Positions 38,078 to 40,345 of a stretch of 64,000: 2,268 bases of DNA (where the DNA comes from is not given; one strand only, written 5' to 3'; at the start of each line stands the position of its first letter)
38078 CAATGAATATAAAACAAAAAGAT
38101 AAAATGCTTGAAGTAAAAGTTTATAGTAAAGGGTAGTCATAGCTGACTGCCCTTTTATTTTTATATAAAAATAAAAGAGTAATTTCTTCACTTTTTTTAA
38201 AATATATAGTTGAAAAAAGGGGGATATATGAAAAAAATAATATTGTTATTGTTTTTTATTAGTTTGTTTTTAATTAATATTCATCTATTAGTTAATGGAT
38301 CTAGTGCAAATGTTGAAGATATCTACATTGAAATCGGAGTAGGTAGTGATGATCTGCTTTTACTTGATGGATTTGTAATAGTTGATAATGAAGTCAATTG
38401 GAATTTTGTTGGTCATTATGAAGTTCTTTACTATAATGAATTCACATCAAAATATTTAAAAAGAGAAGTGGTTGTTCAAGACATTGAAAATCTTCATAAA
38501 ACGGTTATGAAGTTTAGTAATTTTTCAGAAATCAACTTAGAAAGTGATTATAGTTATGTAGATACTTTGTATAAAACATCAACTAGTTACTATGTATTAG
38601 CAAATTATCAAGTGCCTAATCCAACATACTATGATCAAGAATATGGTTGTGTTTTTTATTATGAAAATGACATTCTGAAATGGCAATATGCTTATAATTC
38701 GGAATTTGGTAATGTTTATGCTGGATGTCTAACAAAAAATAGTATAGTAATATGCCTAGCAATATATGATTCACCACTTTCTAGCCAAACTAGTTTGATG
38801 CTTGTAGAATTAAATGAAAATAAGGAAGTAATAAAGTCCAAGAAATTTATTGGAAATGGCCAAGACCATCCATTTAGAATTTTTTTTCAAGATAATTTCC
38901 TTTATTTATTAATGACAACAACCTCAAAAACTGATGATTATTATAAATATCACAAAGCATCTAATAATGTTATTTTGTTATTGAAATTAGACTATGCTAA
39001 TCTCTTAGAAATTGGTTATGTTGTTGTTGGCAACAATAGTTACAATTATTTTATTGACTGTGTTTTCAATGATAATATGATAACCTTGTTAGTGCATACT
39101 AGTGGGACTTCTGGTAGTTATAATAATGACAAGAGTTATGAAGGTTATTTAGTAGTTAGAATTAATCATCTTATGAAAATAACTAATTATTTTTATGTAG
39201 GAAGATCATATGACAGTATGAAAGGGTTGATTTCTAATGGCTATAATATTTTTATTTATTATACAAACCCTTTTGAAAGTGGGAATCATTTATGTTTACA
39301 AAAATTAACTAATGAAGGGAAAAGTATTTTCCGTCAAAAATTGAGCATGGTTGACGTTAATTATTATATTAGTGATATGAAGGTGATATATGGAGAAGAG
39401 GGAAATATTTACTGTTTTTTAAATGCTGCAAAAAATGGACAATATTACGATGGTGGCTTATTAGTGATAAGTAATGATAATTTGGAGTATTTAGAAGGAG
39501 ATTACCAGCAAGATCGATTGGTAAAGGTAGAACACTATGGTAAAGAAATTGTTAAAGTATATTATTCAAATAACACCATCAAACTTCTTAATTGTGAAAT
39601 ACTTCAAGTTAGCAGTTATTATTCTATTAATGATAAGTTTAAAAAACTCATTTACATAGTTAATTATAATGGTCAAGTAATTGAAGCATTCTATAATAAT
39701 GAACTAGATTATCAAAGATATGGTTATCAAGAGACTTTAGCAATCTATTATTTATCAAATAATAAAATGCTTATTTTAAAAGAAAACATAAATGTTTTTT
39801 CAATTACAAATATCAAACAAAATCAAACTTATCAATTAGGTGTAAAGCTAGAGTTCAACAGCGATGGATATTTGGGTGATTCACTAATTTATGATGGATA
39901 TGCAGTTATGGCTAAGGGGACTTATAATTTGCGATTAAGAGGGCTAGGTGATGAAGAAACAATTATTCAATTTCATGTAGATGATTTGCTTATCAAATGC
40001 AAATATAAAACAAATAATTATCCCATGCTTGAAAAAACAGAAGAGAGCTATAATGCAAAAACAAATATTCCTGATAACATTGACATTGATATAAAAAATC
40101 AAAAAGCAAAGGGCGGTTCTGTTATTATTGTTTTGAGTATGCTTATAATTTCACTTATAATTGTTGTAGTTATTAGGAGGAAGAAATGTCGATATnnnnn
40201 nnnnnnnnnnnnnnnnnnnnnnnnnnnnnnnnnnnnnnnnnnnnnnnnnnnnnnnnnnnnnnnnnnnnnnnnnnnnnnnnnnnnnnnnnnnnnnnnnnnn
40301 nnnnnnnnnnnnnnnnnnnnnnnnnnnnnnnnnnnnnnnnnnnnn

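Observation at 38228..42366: Translationally coupled pair of large (656 and 726 aa) paralogous Tyr/Asn-rich surface proteins with C-terminal TM anchors, inserted between ppiB and dnaE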

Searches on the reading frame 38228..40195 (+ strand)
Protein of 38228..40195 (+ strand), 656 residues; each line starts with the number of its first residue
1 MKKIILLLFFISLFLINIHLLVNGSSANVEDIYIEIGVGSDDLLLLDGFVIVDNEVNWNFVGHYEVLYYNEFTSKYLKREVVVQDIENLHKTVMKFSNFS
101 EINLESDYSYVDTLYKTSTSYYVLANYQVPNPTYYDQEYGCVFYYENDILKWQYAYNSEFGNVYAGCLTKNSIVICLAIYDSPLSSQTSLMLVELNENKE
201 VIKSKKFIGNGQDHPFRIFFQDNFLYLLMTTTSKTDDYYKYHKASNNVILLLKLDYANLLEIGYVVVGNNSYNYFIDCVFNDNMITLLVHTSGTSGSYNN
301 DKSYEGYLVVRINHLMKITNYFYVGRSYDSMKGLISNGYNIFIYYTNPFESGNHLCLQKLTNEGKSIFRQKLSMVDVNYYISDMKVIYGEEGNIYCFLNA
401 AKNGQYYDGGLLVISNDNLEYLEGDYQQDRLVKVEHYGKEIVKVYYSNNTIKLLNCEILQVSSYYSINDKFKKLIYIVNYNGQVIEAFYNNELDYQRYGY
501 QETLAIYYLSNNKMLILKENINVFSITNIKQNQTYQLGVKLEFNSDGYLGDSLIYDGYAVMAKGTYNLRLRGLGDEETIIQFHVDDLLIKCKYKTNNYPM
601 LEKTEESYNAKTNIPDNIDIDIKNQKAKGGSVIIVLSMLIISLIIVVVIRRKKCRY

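Call 6: search_protein_families(library=pfam, proteins=[window:38228-40195:+], max_evalue=1)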
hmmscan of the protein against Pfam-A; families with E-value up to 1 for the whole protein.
window:38228-40195:+ (656 aa): 1 family
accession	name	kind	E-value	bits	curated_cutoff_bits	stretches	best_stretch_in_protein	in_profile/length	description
PF18368.7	Ig_GlcNase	-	0.25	11.9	26.3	0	434-466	55-87/105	Exo-beta-D-glucosaminidase Ig-fold domain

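Call 8: search_protein_families(library=ncbifam, proteins=[window:38228-40195:+], max_evalue=1)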
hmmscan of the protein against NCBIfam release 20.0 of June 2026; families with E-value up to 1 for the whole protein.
window:38228-40195:+ (656 aa): 0 families

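Call 9: search_solved_structures(query=window:38228-40195:+, max_evalue=1)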
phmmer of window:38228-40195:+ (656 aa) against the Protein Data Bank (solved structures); distinct sequences matched with E-value up to 1: 0.

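Call 11: find_homologous_proteins(query=window:38228-40195:+, max_evalue=0.001)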
Query window:38228-40195:+ (656 aa): 2 proteins with E <= 0.001 among 8000 candidates.
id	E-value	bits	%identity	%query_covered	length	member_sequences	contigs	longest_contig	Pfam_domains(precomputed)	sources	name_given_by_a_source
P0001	0.0e+0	1446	100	100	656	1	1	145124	-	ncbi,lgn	-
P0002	1.8e-17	81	27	99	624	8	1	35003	-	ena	-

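Call 13: find_encoding_contigs(protein=P0002, flank=10000, max_places=4)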
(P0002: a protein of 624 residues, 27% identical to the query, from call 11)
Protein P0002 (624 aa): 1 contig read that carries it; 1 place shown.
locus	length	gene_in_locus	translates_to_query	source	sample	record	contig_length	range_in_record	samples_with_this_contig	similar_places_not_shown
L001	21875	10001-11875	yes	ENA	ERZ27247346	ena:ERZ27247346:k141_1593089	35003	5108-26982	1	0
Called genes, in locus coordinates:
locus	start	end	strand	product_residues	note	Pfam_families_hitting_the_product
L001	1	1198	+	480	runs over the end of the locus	PF12773:DZR, PF13240:Zn_Ribbon_1 (faint)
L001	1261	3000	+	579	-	PF00005:ABC_tran, PF02463:SMC_N (faint), PF13555:AAA_29 (faint), PF13304:AAA_21 (faint), PF12848:ABC_tran_Xtn, PF00005:ABC_tran, PF16326:ABC_tran_CTD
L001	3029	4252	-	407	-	PF01546:Peptidase_M20, PF07687:M20_dimer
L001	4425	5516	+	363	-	PF01636:APH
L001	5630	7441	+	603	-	-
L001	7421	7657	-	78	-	PF01809:YidD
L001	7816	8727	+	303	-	PF21106:YtxK_like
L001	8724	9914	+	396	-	PF00871:Acetate_kinase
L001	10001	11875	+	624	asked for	-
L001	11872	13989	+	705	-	-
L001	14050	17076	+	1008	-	PF02811:PHP, PF07733:DNA_pol3_alpha, PF17657:DNA_pol3_finger, PF14579:HHH_6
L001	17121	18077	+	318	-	PF00365:PFK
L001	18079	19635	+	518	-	PF00133:tRNA-synt_1, PF01406:tRNA-synt_1e, PF01921:tRNA-synt_1f (faint), PF09334:tRNA-synt_1g, PF00133:tRNA-synt_1, PF08264:Anticodon_1 (weak), PF19303:Anticodon_3 (weak)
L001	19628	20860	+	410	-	PF00999:Na_H_Exchanger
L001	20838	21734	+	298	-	PF02588:YitT_membrane, PF10035:DUF2179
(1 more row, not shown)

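Call 15: find_encoding_contigs(protein=P0001, flank=10000, max_places=3)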
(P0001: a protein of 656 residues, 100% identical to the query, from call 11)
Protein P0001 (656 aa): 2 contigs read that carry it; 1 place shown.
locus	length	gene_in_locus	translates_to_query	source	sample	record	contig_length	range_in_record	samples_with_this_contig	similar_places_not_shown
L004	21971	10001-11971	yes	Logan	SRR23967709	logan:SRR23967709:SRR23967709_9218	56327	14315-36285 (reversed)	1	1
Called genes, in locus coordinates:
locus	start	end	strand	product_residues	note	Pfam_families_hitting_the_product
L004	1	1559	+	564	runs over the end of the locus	-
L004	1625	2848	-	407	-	PF05343:Peptidase_M42 (faint), PF01546:Peptidase_M20, PF07687:M20_dimer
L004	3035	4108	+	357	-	PF01636:APH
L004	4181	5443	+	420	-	-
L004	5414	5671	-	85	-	PF01809:YidD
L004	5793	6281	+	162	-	-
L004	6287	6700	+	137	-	PF09579:Spore_YtfJ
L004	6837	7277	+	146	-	PF00149:Metallophos (faint), PF12850:Metallophos_2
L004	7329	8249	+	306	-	PF21106:YtxK_like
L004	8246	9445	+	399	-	PF00871:Acetate_kinase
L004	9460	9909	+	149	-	PF00160:Pro_isomerase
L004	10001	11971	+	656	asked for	-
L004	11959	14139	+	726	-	-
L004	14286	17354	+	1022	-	PF02811:PHP, PF07733:DNA_pol3_alpha, PF17657:DNA_pol3_finger, PF14579:HHH_6, PF01336:tRNA_anti-codon (weak)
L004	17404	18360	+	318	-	PF00365:PFK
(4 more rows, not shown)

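Call 17: list_cluster_members(proteins=[P0001, P0003, P0002, P0004, P0006])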
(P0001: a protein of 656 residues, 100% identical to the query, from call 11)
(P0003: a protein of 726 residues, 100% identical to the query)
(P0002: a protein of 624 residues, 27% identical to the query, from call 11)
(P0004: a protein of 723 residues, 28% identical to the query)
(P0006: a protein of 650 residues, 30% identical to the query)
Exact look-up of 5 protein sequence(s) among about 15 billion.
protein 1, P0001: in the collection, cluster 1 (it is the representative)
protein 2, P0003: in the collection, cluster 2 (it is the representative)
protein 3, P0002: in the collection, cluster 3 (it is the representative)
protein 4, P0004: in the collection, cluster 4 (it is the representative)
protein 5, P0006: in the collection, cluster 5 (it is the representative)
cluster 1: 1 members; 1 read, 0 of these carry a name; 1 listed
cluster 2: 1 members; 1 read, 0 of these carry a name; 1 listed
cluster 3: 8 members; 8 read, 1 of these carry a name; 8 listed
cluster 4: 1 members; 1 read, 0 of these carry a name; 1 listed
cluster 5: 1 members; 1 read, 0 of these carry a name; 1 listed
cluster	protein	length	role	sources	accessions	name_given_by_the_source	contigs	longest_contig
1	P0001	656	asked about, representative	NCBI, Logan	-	-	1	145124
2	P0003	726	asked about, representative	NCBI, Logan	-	-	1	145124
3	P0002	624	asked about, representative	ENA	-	-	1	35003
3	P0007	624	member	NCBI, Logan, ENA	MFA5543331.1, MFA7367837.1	MAG: hypothetical protein WC008_05955 [Bacilli bacterium]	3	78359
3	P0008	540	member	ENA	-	-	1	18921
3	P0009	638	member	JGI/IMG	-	-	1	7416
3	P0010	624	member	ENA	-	-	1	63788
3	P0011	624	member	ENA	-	-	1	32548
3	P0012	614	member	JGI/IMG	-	-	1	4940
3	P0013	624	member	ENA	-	-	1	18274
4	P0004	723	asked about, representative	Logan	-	-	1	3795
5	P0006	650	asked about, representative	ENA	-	-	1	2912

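Call 21: find_homologous_proteins(query=A1, max_evalue=0.001)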
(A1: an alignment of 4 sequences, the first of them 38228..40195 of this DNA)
Query A1 (4 sequences) (656 aa, profile of the alignment): 2 proteins with E <= 0.001 among 8000 candidates.
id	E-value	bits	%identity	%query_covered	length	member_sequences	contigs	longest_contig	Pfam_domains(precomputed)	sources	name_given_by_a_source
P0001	0.0e+0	1031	100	100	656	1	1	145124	-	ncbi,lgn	-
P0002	1.2e-265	901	27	99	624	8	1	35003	-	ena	-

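Call 38: predict_structure(alignment_id=A4)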
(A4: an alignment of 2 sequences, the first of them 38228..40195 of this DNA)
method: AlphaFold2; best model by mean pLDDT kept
length: 656 residues; sequences in the alignment: 2
mean_pLDDT: 42.6   pTM: 0.42
mean pLDDT of the five models: 42.6, 40.3, 34.4, 34.0, 29.8
residues with pLDDT >= 90: 3; 70-90: 113; 50-70: 99; < 50: 441
segments of 3 or more residues with pLDDT < 50: 19-103, 134-136, 233-246, 270-275, 292-305, 325-633, 650-656
pLDDT, mean of each block of 10 residues (from residue 1): 65 59 29 20 20 20 21 24 24 26 55 76 78 59 81 71 81 84 64 86 76 68 82 45 51 84 68 52 62 37 50 67 47 36 40 38 35 29 39 40 30 34 27 28 28 22 21 22 21 20 23 24 26 25 26 23 30 29 28 22 19 20 25 52 57 34
secondary structure, 60 per line:
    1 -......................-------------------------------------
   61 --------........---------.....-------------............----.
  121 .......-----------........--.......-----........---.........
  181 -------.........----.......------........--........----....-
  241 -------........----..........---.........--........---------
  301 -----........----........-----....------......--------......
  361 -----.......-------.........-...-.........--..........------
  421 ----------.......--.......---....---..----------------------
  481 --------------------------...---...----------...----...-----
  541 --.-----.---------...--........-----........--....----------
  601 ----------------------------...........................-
elements in order (helices of 4 or more, strands of 3 or more residues): H2-23 H69-76 H86-90 H104-107 E108-115 E120-127 E139-146 E149-155 E161-168 E172-180 E188-196 E201-207 E214-221 E224-231 H236-239 E248-255 E260-269 E273-281 E284-291 E306-313 E318-325 H331-334 E341-346 E355-360 E366-372 E380-388 E394-402 E405-414 E431-437 E440-446 E450-453 E507-509 E513-515 E526-528 E533-535 E559-561 E564-571 E577-584 E587-590 H629-655

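Call 44: search_protein_families(library=pfam, alignment_id=A5, max_evalue=1)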
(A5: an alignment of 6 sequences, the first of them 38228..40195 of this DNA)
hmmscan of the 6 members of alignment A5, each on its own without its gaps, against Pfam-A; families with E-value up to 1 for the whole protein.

A. member 1, window:38228-40195:+ (656 aa): 1 family
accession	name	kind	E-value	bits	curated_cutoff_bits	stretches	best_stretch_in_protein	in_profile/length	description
PF18368.7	Ig_GlcNase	-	0.25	11.9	26.3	0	434-466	55-87/105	Exo-beta-D-glucosaminidase Ig-fold domain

B. families by the number of members that match (of 6 scanned): 3 families
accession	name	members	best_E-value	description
PF00250.24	Forkhead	1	0.003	Forkhead domain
PF09999.14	DUF2240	1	0.16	Uncharacterized protein conserved in archaea (DUF2240)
PF18368.7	Ig_GlcNase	1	0.25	Exo-beta-D-glucosaminidase Ig-fold domain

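Call 47: search_solved_structures(query=A5, max_evalue=10)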
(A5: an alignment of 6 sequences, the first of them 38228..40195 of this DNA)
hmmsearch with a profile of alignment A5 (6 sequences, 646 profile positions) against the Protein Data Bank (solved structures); distinct sequences matched with E-value up to 10: 0.

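Call 82: search_solved_structures(query=A9, max_evalue=10, show_alignments=1)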
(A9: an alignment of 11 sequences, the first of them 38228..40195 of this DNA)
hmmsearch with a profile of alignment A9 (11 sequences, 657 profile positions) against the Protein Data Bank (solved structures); distinct sequences matched with E-value up to 10: 15.
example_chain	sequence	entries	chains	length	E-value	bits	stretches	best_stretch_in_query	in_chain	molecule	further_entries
5fq7_G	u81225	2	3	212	0.14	13.8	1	51-102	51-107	BT_2262 | BT_2262 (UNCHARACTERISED LIPOPROTEIN)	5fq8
5fq3_A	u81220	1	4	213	0.14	13.8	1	51-102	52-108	BT_2262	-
5ylb_A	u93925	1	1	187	0.65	11.6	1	476-528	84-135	Uncharacterized protein P8A3.02c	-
5yl6_A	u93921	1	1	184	0.7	11.5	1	476-528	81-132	Uncharacterized protein P8A3.02c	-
9yfu_C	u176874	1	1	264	0.74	11.4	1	1-61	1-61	Fab24 BAK5 light chain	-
7lo7_L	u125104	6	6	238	0.79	11.3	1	1-61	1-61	Fab25 Light Chain | Fab36 Light Chain | NabFab LC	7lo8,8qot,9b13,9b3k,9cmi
9yxv_D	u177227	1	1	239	0.8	11.3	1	1-61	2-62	sfFab18 light chain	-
6ww5_F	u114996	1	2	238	0.8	11.3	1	1-61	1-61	Fab84 Light Chain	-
4iof_D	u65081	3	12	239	0.81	11.3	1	1-61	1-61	Fab-bound IDE, light chain | IDE-bound Fab light chain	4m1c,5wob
9ihc_L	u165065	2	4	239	0.81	11.3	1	1-61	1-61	COP-2 antibody light chain | COP-2 Light chain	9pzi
8dp3_L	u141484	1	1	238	0.85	11.2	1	1-61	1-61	Fab BL3-6 Light Chain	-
8wrz_L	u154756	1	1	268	1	10.9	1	1-61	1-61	scfv30 light chain, scfv30 heavy chain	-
8tb7_H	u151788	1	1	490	1.5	10.4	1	1-61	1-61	Fab24 BAK5 heavy chain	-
4mb3_A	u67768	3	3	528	2.2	9.9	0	52-77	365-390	Chitinase 60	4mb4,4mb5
4hmc_A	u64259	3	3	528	2.2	9.9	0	52-77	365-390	Chitinase 60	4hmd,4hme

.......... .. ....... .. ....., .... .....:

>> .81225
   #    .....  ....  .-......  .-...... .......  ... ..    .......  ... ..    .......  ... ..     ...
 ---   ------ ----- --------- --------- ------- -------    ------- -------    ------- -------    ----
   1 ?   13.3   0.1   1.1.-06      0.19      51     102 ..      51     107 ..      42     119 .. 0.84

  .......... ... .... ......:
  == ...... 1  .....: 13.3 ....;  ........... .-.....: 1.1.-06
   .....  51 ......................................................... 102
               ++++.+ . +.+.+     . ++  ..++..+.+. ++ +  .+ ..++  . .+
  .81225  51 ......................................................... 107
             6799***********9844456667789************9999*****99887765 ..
